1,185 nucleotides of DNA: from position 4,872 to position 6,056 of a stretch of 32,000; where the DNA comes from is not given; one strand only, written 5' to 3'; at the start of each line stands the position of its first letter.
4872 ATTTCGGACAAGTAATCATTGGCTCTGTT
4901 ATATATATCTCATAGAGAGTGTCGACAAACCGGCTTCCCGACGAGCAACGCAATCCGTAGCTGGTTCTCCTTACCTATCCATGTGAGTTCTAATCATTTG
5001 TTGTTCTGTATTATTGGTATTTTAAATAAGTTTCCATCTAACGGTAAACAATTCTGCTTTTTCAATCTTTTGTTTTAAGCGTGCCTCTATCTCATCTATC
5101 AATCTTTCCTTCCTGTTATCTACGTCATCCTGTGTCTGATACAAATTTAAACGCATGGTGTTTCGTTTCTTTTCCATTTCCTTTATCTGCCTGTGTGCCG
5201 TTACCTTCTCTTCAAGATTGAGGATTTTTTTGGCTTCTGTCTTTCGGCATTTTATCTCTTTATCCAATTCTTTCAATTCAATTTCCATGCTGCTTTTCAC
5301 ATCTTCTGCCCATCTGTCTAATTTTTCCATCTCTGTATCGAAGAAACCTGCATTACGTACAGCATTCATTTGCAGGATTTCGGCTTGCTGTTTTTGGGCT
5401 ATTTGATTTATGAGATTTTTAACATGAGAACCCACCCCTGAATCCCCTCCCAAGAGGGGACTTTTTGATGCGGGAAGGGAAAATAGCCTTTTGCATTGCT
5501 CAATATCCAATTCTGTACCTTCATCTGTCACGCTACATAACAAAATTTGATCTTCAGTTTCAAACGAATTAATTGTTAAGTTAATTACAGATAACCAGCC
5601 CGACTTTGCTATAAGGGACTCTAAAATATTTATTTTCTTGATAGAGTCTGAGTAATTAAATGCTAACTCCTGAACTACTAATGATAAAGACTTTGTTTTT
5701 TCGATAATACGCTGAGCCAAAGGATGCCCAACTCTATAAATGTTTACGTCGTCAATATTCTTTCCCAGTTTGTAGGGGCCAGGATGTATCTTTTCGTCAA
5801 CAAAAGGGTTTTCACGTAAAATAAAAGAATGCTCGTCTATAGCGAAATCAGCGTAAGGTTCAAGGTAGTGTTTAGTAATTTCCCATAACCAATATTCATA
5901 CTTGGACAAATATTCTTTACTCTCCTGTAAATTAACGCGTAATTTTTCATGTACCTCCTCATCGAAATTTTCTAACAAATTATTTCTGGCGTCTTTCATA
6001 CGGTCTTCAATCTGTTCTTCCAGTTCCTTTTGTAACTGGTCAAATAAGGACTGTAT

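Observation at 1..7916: Co-oriented SNF2 helicase, orphan nuclease-like ORF, Mod, toxin-antitoxin and Res: a type III-like R-M locus with extra modules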

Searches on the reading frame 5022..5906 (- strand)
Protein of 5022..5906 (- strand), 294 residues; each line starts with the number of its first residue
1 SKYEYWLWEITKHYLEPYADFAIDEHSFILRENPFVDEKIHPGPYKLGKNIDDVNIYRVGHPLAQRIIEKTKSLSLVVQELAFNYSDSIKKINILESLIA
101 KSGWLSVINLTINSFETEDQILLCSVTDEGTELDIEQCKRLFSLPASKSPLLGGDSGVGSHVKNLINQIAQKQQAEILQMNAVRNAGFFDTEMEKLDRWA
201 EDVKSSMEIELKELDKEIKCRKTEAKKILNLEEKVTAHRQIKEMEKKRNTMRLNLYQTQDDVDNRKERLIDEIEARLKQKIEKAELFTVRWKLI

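Call 89: search_protein_representatives(protein=window:5022-5906:-)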
Query: 294 residues. Proteins with E-value up to 0.001 (for the whole library): 1748; up to 1e-10: 886; up to 1e-30: 167. The best 150 are listed.
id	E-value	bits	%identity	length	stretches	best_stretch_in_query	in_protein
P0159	6.0e-97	340.8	63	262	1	30-293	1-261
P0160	2.5e-88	312.5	66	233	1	60-294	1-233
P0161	4.1e-84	298.7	97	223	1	147-294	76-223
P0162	2.1e-78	280.0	88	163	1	12-157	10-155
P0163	5.4e-74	265.5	53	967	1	3-294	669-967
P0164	1.4e-73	264.2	51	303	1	29-292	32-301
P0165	2.9e-72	259.8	46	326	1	3-290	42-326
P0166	4.3e-72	259.3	47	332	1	3-294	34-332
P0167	9.8e-71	254.8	42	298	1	2-294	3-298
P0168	1.8e-68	247.4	42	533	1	4-294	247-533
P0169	2.4e-67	243.7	44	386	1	3-294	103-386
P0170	3.8e-67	243.1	44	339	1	1-294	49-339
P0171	6.3e-66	239.1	52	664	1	2-235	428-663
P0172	8.4e-66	238.7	40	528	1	2-294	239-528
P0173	8.0e-65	235.4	40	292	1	3-293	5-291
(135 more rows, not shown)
